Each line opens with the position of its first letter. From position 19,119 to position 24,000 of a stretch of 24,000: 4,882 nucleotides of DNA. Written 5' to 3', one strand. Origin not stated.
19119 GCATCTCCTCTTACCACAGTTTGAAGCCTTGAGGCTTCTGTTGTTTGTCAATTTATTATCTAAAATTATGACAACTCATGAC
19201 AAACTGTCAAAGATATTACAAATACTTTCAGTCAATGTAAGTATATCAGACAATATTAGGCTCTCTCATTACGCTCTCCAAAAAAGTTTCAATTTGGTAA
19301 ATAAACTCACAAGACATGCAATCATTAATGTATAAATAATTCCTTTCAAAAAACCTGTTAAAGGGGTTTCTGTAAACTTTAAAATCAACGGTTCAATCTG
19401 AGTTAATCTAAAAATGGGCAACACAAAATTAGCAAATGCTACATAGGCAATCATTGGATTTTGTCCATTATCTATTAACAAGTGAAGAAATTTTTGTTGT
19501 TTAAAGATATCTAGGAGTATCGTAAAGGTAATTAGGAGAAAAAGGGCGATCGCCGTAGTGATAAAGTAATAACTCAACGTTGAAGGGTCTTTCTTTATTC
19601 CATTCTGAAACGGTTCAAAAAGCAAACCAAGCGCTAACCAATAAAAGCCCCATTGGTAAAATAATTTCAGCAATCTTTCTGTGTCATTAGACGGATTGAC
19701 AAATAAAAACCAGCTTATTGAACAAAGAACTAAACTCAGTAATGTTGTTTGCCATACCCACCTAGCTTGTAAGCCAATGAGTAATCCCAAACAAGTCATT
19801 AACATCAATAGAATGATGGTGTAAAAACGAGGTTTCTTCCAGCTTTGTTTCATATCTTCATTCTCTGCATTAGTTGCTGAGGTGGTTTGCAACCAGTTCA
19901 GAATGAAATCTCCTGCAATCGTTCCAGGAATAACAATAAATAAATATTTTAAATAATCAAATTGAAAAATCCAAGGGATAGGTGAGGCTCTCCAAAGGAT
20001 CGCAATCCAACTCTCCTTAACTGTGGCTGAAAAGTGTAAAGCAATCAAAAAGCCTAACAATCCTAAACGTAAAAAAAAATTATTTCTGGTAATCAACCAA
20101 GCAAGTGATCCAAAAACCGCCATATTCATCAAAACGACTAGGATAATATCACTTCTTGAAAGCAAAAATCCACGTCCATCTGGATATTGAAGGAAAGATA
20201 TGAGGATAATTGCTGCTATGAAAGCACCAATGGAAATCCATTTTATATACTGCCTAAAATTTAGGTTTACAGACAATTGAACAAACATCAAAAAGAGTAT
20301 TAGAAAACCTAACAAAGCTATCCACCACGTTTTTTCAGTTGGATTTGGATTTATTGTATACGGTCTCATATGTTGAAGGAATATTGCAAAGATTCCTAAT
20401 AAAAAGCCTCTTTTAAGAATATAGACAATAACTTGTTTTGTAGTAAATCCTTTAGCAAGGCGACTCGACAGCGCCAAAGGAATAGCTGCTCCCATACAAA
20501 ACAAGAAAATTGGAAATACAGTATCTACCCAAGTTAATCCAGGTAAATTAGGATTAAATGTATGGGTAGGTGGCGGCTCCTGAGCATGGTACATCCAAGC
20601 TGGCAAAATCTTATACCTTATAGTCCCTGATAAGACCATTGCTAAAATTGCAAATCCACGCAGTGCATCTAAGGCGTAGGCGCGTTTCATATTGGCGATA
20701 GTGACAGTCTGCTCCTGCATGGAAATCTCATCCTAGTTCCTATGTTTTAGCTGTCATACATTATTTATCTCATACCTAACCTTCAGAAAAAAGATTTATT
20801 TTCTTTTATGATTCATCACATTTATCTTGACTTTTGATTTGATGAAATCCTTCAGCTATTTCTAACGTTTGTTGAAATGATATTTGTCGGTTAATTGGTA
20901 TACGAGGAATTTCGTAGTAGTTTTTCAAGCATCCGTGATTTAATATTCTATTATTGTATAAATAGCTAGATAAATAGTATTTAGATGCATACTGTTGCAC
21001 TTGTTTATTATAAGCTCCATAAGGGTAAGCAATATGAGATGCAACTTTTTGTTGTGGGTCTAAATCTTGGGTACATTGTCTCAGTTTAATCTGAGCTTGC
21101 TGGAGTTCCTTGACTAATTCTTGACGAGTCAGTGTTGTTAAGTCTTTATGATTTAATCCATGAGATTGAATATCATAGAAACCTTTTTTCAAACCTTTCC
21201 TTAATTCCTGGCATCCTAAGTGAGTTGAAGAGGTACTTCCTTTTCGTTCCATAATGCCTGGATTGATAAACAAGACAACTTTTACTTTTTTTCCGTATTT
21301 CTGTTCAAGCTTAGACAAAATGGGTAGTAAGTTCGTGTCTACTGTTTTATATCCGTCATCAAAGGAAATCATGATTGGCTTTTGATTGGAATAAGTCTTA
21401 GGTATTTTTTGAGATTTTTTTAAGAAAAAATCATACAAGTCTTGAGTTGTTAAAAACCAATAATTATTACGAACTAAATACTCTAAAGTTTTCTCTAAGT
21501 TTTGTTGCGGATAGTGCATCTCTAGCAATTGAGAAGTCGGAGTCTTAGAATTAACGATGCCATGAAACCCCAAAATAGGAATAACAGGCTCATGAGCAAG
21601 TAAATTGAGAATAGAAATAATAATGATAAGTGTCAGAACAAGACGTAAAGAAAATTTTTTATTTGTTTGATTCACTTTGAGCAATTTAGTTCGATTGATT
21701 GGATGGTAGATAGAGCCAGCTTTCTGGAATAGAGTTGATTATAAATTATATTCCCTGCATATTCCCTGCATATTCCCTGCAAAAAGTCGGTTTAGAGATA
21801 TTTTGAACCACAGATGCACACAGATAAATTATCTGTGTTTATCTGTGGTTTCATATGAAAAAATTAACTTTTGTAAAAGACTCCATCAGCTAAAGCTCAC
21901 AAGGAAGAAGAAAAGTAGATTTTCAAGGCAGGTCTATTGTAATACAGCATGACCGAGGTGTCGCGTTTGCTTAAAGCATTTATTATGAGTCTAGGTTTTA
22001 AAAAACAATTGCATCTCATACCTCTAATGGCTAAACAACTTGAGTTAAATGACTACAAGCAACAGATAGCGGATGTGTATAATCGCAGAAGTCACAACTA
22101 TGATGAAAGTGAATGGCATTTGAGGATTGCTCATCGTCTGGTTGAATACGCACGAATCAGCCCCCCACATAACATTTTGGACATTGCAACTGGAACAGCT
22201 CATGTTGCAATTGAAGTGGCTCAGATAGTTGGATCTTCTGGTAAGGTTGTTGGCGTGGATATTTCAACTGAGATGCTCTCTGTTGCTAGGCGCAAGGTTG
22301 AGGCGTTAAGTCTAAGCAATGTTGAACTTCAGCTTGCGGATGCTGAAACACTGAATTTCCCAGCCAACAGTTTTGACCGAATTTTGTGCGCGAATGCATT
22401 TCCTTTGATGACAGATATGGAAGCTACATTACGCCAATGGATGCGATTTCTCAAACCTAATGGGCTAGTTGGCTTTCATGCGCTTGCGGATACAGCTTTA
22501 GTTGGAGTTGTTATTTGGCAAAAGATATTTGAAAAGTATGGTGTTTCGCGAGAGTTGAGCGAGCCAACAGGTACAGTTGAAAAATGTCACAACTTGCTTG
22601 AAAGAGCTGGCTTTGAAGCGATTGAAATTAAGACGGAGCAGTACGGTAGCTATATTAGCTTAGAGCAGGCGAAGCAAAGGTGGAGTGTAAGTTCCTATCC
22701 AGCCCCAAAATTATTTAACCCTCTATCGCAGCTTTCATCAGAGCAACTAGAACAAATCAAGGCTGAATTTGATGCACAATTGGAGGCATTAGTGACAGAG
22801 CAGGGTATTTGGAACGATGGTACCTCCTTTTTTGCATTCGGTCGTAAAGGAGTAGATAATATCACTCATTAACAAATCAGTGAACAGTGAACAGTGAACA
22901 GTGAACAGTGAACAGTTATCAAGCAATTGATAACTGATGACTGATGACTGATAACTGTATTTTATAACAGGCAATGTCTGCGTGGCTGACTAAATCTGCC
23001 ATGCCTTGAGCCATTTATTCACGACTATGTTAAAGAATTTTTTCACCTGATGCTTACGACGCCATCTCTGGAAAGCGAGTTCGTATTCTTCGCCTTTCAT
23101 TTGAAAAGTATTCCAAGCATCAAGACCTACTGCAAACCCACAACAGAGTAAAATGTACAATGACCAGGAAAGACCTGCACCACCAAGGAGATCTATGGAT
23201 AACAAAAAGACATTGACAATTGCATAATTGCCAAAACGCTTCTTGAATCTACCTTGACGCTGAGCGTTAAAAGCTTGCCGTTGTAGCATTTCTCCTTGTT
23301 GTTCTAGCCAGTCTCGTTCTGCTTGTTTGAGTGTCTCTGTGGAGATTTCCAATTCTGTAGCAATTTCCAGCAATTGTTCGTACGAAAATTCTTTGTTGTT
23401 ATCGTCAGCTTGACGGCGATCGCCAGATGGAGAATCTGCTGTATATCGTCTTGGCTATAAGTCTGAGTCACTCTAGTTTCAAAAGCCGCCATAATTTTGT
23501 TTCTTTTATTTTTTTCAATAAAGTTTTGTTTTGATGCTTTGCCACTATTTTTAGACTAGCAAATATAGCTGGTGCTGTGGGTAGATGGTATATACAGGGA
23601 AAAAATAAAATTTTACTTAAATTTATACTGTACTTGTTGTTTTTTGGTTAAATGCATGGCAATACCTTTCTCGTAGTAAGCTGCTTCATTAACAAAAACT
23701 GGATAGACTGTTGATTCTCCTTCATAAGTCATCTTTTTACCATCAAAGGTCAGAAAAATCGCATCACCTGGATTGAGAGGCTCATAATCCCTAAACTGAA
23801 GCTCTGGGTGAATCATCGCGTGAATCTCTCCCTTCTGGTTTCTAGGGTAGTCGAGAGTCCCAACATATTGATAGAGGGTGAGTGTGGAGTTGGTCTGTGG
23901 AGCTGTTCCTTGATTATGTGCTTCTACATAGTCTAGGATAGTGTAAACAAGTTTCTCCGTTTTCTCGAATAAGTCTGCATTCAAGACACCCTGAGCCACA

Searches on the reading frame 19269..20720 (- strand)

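Call 12: search_protein_families(library=pfam, proteins=[window:19269-20720:-], max_evalue=0.001)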
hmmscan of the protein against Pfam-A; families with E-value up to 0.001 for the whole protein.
window:19269-20720:- (483 aa): 1 family
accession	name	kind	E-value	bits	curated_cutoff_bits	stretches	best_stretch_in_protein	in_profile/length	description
PF16401.11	DUF5009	-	4.3e-72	243.1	25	1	13-273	1-260/260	Domain of unknown function (DUF5009)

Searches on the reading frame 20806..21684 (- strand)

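Call 12: search_protein_families(library=pfam, proteins=[window:20806-21684:-], max_evalue=0.001)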
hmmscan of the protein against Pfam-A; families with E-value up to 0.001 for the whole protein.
window:20806-21684:- (292 aa): 1 family
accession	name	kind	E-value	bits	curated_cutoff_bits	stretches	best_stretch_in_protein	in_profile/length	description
PF01522.26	Polysacc_deac_1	-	9e-20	71.3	23.1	1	99-236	4-119/124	Polysaccharide deacetylase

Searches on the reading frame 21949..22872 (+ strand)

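Call 12: search_protein_families(library=pfam, proteins=[window:21949-22872:+], max_evalue=0.001)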
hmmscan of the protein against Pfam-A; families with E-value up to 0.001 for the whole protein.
window:21949-22872:+ (307 aa): 9 families
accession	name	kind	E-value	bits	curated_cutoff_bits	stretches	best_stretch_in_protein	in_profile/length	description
PF13649.12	Methyltransf_25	-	2e-23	83.3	27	1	76-172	1-97/97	Methyltransferase domain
PF13847.12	Methyltransf_31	-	6.8e-23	81.4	27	1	74-176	5-109/145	Methyltransferase domain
PF01209.24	Ubie_methyltran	-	6.4e-22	78.5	20.1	1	40-175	9-150/233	ubiE/COQ5 methyltransferase family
PF08241.18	Methyltransf_11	-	1e-19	71.4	21.2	1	77-174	1-93/95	Methyltransferase domain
PF08242.18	Methyltransf_12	-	3.1e-14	53.9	30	1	77-173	1-97/98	Methyltransferase domain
PF01135.25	PCMT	-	4.4e-11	43.4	20.3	1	62-152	63-153/210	Protein-L-isoaspartate(D-aspartate) O-methyltransferase (PCMT)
PF13489.12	Methyltransf_23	-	1.5e-10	41.4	27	1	62-224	11-161/164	Methyltransferase domain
PF02353.26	CMAS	-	0.00034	20.5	27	1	63-179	53-167/273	Mycolic acid cyclopropane synthetase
PF05175.20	MTS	-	0.00083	19.5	23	0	73-149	32-106/170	Methyltransferase small domain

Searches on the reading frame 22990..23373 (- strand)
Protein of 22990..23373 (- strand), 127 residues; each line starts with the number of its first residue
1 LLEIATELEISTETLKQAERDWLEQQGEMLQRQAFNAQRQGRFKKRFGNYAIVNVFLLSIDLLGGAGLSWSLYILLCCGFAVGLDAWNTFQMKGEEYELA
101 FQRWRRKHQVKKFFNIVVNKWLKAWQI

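Call 12: search_protein_families(library=pfam, proteins=[window:22990-23373:-], max_evalue=0.001)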
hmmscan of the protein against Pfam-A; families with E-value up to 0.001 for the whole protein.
window:22990-23373:- (127 aa): 1 family
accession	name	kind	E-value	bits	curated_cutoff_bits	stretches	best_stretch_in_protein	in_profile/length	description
PF13239.11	2TM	-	5.4e-22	78.1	24.8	1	31-110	1-75/79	2TM domain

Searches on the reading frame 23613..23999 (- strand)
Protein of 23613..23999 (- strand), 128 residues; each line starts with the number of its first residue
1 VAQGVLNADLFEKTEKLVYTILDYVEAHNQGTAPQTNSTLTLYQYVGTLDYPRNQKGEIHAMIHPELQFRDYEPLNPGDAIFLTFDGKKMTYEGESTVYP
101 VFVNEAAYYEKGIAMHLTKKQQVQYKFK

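Call 12: search_protein_families(library=pfam, proteins=[window:23613-23999:-], max_evalue=0.001)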
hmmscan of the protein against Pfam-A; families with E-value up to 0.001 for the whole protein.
window:23613-23999:- (128 aa): 1 family
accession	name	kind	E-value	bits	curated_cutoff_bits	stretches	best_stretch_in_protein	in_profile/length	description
PF04952.20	AstE_AspA_hybrid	-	3.1e-27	94.8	25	1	39-120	2-76/76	AstE/AspA barrel-sandwich hybrid domain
